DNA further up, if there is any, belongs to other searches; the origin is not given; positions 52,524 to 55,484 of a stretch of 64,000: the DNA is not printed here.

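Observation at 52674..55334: Aldehyde dehydrogenase :: Fe-alcohol dehydrogenase fusion that is not a classical AdhE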

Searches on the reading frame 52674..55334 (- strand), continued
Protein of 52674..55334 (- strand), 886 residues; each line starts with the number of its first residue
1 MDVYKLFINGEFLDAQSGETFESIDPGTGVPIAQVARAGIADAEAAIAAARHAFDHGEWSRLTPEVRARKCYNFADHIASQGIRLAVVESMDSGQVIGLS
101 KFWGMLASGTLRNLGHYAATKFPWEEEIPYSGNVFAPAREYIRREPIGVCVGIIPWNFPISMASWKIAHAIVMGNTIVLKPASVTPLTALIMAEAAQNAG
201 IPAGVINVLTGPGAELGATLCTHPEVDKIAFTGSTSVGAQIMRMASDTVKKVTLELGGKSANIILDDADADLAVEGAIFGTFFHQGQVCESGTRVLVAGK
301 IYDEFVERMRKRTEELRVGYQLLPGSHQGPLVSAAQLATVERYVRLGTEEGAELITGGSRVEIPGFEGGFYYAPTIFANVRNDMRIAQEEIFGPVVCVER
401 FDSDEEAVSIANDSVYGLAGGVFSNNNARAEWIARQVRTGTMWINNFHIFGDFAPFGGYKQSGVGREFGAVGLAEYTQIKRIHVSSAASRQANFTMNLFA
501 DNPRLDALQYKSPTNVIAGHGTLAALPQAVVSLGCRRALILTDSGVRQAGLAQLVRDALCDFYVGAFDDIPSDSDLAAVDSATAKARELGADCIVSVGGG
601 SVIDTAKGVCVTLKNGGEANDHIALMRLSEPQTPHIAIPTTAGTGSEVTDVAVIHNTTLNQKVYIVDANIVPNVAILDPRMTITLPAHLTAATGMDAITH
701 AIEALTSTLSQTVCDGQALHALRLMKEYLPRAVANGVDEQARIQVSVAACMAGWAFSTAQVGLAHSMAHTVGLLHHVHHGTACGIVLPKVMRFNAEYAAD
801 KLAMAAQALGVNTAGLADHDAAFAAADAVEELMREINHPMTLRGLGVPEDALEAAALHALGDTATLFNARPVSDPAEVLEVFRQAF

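Call 20: find_related_loci(query=window:52674-55334:-, collection=genome_contigs, flank=8000)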
Query window:52674-55334:- (886 aa) in genome_contigs; peptide patterns used: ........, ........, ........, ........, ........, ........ (x = any residue, [..] = any of these).
599 stretches matched a pattern (row limit reached: there are more); 564 encode a relative of the query (tblastn E <= 1e-3); the best 80 are kept; 80 distinct loci.
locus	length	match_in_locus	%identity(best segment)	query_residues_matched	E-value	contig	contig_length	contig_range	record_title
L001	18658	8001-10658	87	1-886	0e+0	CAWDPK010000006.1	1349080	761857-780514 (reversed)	MAG: uncultured Acidimicrobiaceae bacterium isolate MFD09222.bin.2.166 genome assembly, contig: contig_84163, whole geno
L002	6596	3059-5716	85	1-886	0e+0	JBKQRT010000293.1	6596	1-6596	MAG: Acidimicrobiales bacterium isolate MGr3G3H3I__bin_155 MGr3G3H3I_000000217830, whole genome shotgun sequence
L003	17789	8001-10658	88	1-886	0e+0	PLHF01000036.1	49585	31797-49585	MAG: Acidimicrobiaceae bacterium isolate bog_575 73.20110800_S2D.14_contig_4402, whole genome shotgun sequence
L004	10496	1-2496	86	56-886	0e+0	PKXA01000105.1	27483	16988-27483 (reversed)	MAG: Acidimicrobiaceae bacterium isolate palsa_655 73.20120500_P27.13_contig_2275, whole genome shotgun sequence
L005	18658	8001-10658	71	1-886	0e+0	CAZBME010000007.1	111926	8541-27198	MAG TPA_asm: uncultured Syntrophaceae bacterium isolate SRP302447_co2_781 genome assembly, contig: NODE_576_length_11192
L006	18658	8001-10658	71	1-886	0e+0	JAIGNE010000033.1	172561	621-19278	MAG: Deltaproteobacteria bacterium isolate BIN3 19180, whole genome shotgun sequence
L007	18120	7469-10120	71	1-884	0e+0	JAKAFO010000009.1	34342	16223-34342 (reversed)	MAG: Deltaproteobacteria bacterium isolate WY2.bin100 NODE_1595_length_34342_cov_4.290925, whole genome shotgun sequence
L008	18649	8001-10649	71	1-884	0e+0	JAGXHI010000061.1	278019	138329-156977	MAG: Desulfuromonadales bacterium isolate LH_M59 k141_1574928, whole genome shotgun sequence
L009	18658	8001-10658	71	1-886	0e+0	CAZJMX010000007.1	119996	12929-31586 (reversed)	MAG TPA_asm: uncultured Smithella sp. isolate SRP302447_co2_430 genome assembly, contig: NODE_500_length_119996_cov_18.2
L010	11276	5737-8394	72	1-886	0e+0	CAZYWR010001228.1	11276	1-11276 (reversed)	MAG TPA_asm: uncultured Polyangiales bacterium isolate binchicken_co84_83 genome assembly, contig: k141_2316032, whole g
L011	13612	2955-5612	71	1-886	0e+0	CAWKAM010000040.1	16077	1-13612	MAG: uncultured delta proteobacterium isolate MFD03726.bin.1.124 genome assembly, contig: contig_49667, whole genome sho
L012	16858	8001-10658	71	1-886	0e+0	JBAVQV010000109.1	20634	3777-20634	MAG: Dehalococcoidia bacterium isolate MFD02350_ilm_asm_bin2 k127_47658, whole genome shotgun sequence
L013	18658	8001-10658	72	1-886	0e+0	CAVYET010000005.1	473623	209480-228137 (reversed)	MAG: uncultured Solirubrobacteraceae bacterium isolate MFD00991.bin.2.126 genome assembly, contig: contig_33067, whole g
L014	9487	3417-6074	72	1-886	0e+0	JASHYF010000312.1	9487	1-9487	MAG: Solirubrobacteraceae bacterium isolate JOPF276 JOPF_NEAR_contig_1000826, whole genome shotgun sequence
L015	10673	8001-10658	70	1-886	0e+0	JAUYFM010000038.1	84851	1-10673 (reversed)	MAG: Smithellaceae bacterium isolate C21_metabat.bin.13 C21_k141_299454, whole genome shotgun sequence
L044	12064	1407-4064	67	1-886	0e+0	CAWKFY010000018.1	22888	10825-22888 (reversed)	MAG: uncultured Chloroflexia bacterium isolate MFD04492.bin.2.15 genome assembly, contig: contig_40910, whole genome sho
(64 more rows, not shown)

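Call 21: find_encoding_contigs(protein=P0001, flank=10000, max_places=3)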
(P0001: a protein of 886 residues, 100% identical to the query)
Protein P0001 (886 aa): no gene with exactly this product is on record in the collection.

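Call 39: search_protein_families(library=pfam, alignment_id=A1, max_evalue=0.00001)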
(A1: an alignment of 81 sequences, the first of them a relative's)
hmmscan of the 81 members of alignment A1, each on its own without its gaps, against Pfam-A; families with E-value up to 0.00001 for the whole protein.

A. member 1, L052:5309-6403:- (364 aa): 1 family
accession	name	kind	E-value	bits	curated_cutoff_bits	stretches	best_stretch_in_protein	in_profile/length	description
PF04397.21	LytTR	-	5.8e-20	71.8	22.6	1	266-359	2-96/98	LytTr DNA-binding domain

B. families by the number of members that match (of 81 scanned): 109 families (the first 25 are shown)
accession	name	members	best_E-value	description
PF00501.34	AMP-binding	4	3.4e-85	AMP-binding enzyme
PF13193.12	AMP-binding_C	4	8.9e-23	AMP-binding enzyme C-terminal domain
PF00990.26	GGDEF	3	1.2e-48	Diguanylate cyclase, GGDEF domain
PF05157.20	MshEN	3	2.5e-19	MshEN domain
PF13414.12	TPR_11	3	1.3e-12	TPR repeat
PF13431.12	TPR_17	3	1.4e-08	Tetratricopeptide repeat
PF00158.32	Sigma54_activat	2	9.3e-71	Sigma-54 interaction domain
PF00108.29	Thiolase_N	2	1.3e-62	Thiolase, N-terminal domain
PF13458.12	Peripla_BP_6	2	6.4e-45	Periplasmic binding protein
PF02803.24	Thiolase_C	2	8.5e-45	Thiolase, C-terminal domain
PF00122.25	E1-E2_ATPase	2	1.2e-42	E1-E2 ATPase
PF00702.32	Hydrolase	2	3.2e-23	haloacid dehalogenase-like hydrolase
PF02371.22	Transposase_20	2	1.6e-22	Transposase IS116/IS110/IS902 family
PF01548.23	DEDD_Tnp_IS110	2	5.7e-22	Transposase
PF25601.1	AAA_lid_14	2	2.6e-21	AAA+ ATPase lid domain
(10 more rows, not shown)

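Call 40: search_protein_families(library=pfam, alignment_id=A2, max_evalue=0.00001)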
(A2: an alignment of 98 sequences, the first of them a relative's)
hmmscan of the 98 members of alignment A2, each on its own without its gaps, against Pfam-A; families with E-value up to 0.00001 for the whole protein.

A. member 1, L052:10737-11774:- (345 aa): 5 families
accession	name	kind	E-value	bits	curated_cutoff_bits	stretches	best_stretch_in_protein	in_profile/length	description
PF13416.11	SBP_bac_8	-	5e-29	102.4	27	1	41-311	2-277/279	Bacterial extracellular solute-binding protein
PF01547.30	SBP_bac_1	-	1.9e-19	71.2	26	1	35-282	6-307/307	Bacterial extracellular solute-binding protein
PF13343.11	SBP_bac_6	-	6.5e-13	49.2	24.6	1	74-295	11-220/245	Bacterial extracellular solute-binding protein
PF02030.20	Lipoprotein_8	-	8.4e-07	28.5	20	1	2-107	2-102/493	Hypothetical lipoprotein (MG045 family)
PF13531.11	SBP_bac_11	-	1.6e-06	28.5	25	1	40-280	15-217/227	Bacterial extracellular solute-binding protein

B. families by the number of members that match (of 98 scanned): 128 families (the first 25 are shown)
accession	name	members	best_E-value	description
PF01243.27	PNPOx_N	4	9.2e-22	Pyridoxamine 5'-phosphate oxidase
PF01266.30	DAO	4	6.5e-12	FAD dependent oxidoreductase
PF01314.23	AFOR_C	3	1.4e-118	Aldehyde ferredoxin oxidoreductase, domains 2 & 3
PF07969.17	Amidohydro_3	3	4.6e-105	Amidohydrolase family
PF12831.13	FAD_oxidored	3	1.2e-90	FAD dependent oxidoreductase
PF02730.20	AFOR_N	3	2.4e-73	Aldehyde ferredoxin oxidoreductase, N-terminal domain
PF01979.26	Amidohydro_1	3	2.5e-68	Amidohydrolase family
PF00890.30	FAD_binding_2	3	2.4e-60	FAD binding domain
PF00171.27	Aldedh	2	4.3e-154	Aldehyde dehydrogenase family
PF13336.12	AcetylCoA_hyd_C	2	6.2e-65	Acetyl-CoA hydrolase/transferase C-terminal domain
PF07992.20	Pyr_redox_2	2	1.2e-59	Pyridine nucleotide-disulphide oxidoreductase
PF00990.26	GGDEF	2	3.1e-52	Diguanylate cyclase, GGDEF domain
PF10114.15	PocR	2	3.4e-35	Sensory domain found in PocR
PF00561.26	Abhydrolase_1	2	4.1e-31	alpha/beta hydrolase fold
PF02550.21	AcetylCoA_hydro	2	4.1e-28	Acetyl-CoA hydrolase/transferase N-terminal domain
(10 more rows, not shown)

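Call 44: search_protein_families(library=ncbifam, proteins=[L005:5454-7682:-, L044:977-1327:+], max_evalue=0.001)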
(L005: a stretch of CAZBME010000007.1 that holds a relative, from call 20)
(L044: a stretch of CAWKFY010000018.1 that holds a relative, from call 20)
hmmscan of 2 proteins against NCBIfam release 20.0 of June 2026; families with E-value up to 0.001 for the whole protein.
L005:5454-7682:- (742 aa): 0 families

L044:977-1327:+ (116 aa): 9 families
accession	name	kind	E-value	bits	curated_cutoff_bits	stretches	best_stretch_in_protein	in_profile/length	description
NF038090.1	IscA_HesB_Se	subfamily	2.9e-19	69.2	85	1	11-104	2-95/101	IscA/HesB family protein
TIGR00049.1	TIGR00049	subfamily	7.1e-11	42.2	58.8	1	11-102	1-92/106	iron-sulfur cluster assembly accessory protein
TIGR01911.1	HesB_rel_seleno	subfamily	1.4e-09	38.4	66.35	1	10-97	3-91/92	HesB-like protein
TIGR01997.1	sufA_proteo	equivalog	4.4e-09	36.5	136.2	1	10-102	2-95/107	Fe-S cluster assembly scaffold SufA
TIGR02011.1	IscA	equivalog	5.7e-08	33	150.6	1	12-102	2-93/105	iron-sulfur cluster assembly protein IscA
NF010147.0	PRK13623.1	equivalog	1.7e-06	28.2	117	1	9-101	8-102/115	iron-sulfur cluster insertion protein ErpA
NF007049.0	PRK09502.1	equivalog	4.3e-06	26.8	181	1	11-105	3-98/107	iron-sulfur cluster assembly protein IscA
NF033940.1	ErpA_rel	equivalog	0.00023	21.3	65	1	11-82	4-79/95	ErpA-related iron-sulfur cluster insertion protein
NF007050.0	PRK09504.1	equivalog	0.00034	20.7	161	1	11-89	18-97/122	Fe-S cluster assembly scaffold SufA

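Call 46: list_cluster_members(proteins=[P0001])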
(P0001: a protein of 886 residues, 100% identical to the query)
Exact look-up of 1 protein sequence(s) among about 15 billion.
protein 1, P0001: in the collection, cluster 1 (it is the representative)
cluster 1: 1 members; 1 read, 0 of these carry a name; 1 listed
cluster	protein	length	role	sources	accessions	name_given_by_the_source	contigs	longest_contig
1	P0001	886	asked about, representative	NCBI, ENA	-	-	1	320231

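Call 64: search_protein_representatives(protein=window:52674-55334:-)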
Query: 886 residues. Proteins with E-value up to 0.001 (for the whole library): 111747; up to 1e-10: 59236; up to 1e-30: 15202. The best 150 are listed.
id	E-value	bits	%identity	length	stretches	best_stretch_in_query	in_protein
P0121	6.3e-284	960.9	51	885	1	1-886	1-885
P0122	4.7e-216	736.4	41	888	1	1-882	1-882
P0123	6.9e-188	643.2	75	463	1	442-819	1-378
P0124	6.1e-174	597.1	49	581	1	310-885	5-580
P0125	5.4e-159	547.7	66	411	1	1-396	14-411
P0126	8.4e-155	533.8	53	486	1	21-489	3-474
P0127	5.7e-154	531.0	73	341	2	173-342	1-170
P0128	1.5e-152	526.3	51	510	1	4-484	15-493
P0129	7.0e-152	524.1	84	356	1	71-349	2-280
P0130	3.7e-144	498.6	49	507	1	4-490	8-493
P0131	3.3e-142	492.2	47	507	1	3-487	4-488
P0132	1.3e-141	490.2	49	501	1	3-494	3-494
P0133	4.0e-140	485.2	37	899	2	143-492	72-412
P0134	1.1e-137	477.2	33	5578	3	5-463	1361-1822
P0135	1.2e-133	463.9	45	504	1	4-488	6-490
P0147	4.0e-117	409.2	35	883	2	4-486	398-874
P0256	4.5e-100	352.7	37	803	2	7-477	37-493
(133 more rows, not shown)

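Call 65: search_protein_families(library=pfam, proteins=[P0121, P0122, P0133, P0147, P0256, P0126, P0128], max_evalue=0.00001)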
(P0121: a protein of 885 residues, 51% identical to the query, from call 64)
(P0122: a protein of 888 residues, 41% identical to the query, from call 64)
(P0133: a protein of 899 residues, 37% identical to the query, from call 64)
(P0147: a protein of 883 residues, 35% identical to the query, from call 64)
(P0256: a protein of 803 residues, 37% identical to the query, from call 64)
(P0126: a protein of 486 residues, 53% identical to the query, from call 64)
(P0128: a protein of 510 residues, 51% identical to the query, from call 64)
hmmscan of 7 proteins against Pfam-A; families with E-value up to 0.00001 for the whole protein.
P0121 (885 aa): 4 families
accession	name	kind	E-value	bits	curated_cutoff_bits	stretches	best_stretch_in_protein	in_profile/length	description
PF00171.27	Aldedh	-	2.5e-165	550.9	23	1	12-480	1-459/461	Aldehyde dehydrogenase family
PF25137.1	ADH_Fe_C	-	2.3e-45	155.1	27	1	690-873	2-183/194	Fe-containing alcohol dehydrogenase family, C-terminal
PF00465.25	Fe-ADH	-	3.9e-42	144.1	31.3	1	512-677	1-167/168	Iron-containing alcohol dehydrogenase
PF13685.12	Fe-ADH_2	-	9.6e-08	32.6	28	1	518-610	3-95/149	Iron-containing alcohol dehydrogenase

P0122 (888 aa): 4 families
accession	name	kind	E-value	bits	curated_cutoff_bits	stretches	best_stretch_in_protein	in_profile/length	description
PF00171.27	Aldedh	-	4.1e-160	533.8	23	1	21-481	9-461/461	Aldehyde dehydrogenase family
PF25137.1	ADH_Fe_C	-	2.5e-48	164.8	27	1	689-884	1-192/194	Fe-containing alcohol dehydrogenase family, C-terminal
PF00465.25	Fe-ADH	-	5.8e-42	143.6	31.3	1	512-678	1-168/168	Iron-containing alcohol dehydrogenase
PF13685.12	Fe-ADH_2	-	3.3e-07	30.9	28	1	518-614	3-99/149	Iron-containing alcohol dehydrogenase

P0133 (899 aa): 2 families
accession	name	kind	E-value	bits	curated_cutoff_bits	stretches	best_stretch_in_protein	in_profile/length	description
PF00171.27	Aldedh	-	9.4e-267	885.3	23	2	443-892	5-458/461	Aldehyde dehydrogenase family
PF05893.19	LuxC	-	6e-06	25.8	21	0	71-124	84-137/401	Acyl-CoA reductase (LuxC)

P0147 (883 aa): 1 family
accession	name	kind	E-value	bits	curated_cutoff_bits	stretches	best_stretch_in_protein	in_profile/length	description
PF00171.27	Aldedh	-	5.2e-232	770.8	23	2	406-870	1-461/461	Aldehyde dehydrogenase family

P0256 (803 aa): 2 families
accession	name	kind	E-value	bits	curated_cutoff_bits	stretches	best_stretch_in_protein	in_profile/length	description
PF00171.27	Aldedh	-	7.8e-188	625.1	23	2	46-493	5-456/461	Aldehyde dehydrogenase family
PF07368.16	DUF1487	-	2.1e-08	34.3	23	0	411-464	116-170/215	Protein of unknown function (DUF1487)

P0126 (486 aa): 1 family
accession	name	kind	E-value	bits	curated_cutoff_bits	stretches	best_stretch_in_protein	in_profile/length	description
PF00171.27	Aldedh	-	1.3e-156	522.2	23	1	2-467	8-461/461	Aldehyde dehydrogenase family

P0128 (510 aa): 1 family
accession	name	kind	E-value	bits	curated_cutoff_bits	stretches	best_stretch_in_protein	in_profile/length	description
PF00171.27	Aldedh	-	1.1e-183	611.4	23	1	23-491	1-461/461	Aldehyde dehydrogenase family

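Call 66: predict_structure(alignment_id=A3)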
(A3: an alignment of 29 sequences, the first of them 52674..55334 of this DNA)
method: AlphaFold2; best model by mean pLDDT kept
length: 886 residues; sequences in the alignment: 29
mean_pLDDT: 76.3   pTM: 0.70
mean pLDDT of the five models: 76.3, 76.3, 70.0, 66.5, 64.6
residues with pLDDT >= 90: 278; 70-90: 348; 50-70: 142; < 50: 118
segments of 3 or more residues with pLDDT < 50: 123-144, 256-258, 280-291, 317-330, 445-482, 484-511
pLDDT, mean of each block of 10 residues (from residue 1): 88 92 74 88 95 90 87 87 77 60 70 76 41 31 62 75 79 88 75 92 94 81 84 62 68 51 80 61 40 78 87 53 38 65 85 82 64 77 79 73 89 62 69 65 45 29 35 43 46 30 33 77 92 95 90 94 95 87 97 93 92 90 70 91 71 79 77 90 86 90 83 82 95 91 90 78 82 79 93 91 94 91 96 95 91 82 73 82 95
secondary structure, 60 per line:
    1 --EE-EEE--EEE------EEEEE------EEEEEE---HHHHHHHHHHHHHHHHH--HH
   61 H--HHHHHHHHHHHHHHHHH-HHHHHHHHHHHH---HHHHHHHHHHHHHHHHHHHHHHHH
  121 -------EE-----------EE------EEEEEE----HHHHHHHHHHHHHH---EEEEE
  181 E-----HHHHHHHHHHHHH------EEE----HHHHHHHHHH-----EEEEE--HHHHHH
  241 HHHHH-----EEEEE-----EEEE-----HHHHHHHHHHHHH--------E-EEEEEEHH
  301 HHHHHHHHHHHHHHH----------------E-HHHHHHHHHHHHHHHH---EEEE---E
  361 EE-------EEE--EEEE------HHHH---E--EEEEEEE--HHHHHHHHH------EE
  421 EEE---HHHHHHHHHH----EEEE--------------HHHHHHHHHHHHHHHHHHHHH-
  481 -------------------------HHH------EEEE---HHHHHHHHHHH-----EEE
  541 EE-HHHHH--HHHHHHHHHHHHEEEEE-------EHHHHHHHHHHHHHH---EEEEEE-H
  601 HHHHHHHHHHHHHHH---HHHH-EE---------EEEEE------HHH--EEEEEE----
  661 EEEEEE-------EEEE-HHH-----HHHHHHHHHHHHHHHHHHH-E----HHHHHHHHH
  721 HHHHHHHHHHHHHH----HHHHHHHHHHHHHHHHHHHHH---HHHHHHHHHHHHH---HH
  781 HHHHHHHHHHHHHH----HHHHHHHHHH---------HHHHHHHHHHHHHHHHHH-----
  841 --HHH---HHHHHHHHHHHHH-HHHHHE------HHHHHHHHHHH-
elements in order (helices of 4 or more, strands of 3 or more residues): E6-8 E11-13 E20-24 E31-36 H40-56 H64-80 H82-93 H97-120 E149-154 H159-172 E176-181 H187-199 E206-208 H213-222 E228-232 H235-245 E251-255 E261-264 H270-282 E293-298 H299-315 H334-349 E353-356 E360-362 E370-372 E375-378 H385-388 E395-401 H404-412 E419-423 H427-436 E441-444 H459-479 E515-518 H522-532 E538-542 H544-548 H551-562 E563-567 H576-589 E593-598 H600-615 H619-622 E635-639 E651-656 E661-666 E674-677 H687-705 H712-734 H739-759 H763-775 H779-794 H799-808 H818-835 H849-861 H863-867 H875-885

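Call 69: fold_search(model_id=the predicted structure, library=pdb)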
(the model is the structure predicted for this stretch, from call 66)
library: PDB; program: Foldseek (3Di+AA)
matches with E <= 10: 1299; with E <= 0.001: 812
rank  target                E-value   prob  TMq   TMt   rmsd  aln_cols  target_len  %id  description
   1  9ldl_A                3.1e-96  1.00  0.43  0.43  30.8       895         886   64  The complex structure of Halomonas eurihalina BdhE (released 2025-10-01)
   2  8uhw_B                7.8e-41  1.00  0.41  0.43  28.5       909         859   24  The structure of the Clostridium thermocellum AdhE spirosome (released 2024-08-21)
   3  9ldk_A                1.1e-38  1.00  0.41  0.42  29.4       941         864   24  The complex structure of Escherichia coli AdhE (compact conformation) (released 2025-10-01)
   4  6ahc_B                4.8e-38  1.00  0.40  0.41  30.3       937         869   24  Cryo-EM structure of aldehyde-alcohol dehydrogenase reveals a high-order helical architecture critical for its activit (released 2019-08-21)
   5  4pxl_A                7.0e-36  1.00  0.38  0.62   8.9       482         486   41  Structure of Zm ALDH2-3 (RF2C) in complex with NAD (released 2015-03-18)
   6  4pz2_B                9.4e-36  1.00  0.38  0.61   7.8       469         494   42  Structure of Zm ALDH2-6 (RF2F) in complex with NAD (released 2015-03-18)
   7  4pz2_D                2.7e-35  1.00  0.37  0.61   7.8       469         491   42  Structure of Zm ALDH2-6 (RF2F) in complex with NAD (released 2015-03-18)
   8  4pz2_A                3.0e-35  1.00  0.37  0.61   7.8       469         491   42  Structure of Zm ALDH2-6 (RF2F) in complex with NAD (released 2015-03-18)
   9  5eyu_A                4.6e-35  1.00  0.38  0.63   8.9       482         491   39  1.72 Angstrom resolution crystal structure of betaine aldehyde dehydrogenase (betB) P449M point mutant from Staphyloco (released 2015-12-09)
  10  4i8p_A                9.9e-35  1.00  0.38  0.60   8.4       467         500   36  Crystal structure of aminoaldehyde dehydrogenase 1a from Zea mays (ZmAMADH1a) (released 2013-02-20)
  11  5ez4_B                1.1e-34  1.00  0.38  0.62   8.9       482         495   39  2.11 Angstrom resolution crystal structure of betaine aldehyde dehydrogenase (betB) P449M/Y450L double mutant from Sta (released 2015-12-09)
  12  4nu9_B                1.1e-34  1.00  0.38  0.61   9.2       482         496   38  2.30 Angstrom resolution crystal structure of betaine aldehyde dehydrogenase (betB) from Staphylococcus aureus with BM (released 2013-12-11)
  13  5ez4_D                1.4e-34  1.00  0.38  0.62   9.1       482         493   38  2.11 Angstrom resolution crystal structure of betaine aldehyde dehydrogenase (betB) P449M/Y450L double mutant from Sta (released 2015-12-09)
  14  5ez4_C                1.6e-34  1.00  0.38  0.61   9.1       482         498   38  2.11 Angstrom resolution crystal structure of betaine aldehyde dehydrogenase (betB) P449M/Y450L double mutant from Sta (released 2015-12-09)
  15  4qet_B                1.7e-34  1.00  0.37  0.61   8.6       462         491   40  Structure of Aldehyde Dehydrogenase from Bacillus cereus, G224D mutant (released 2015-05-20)
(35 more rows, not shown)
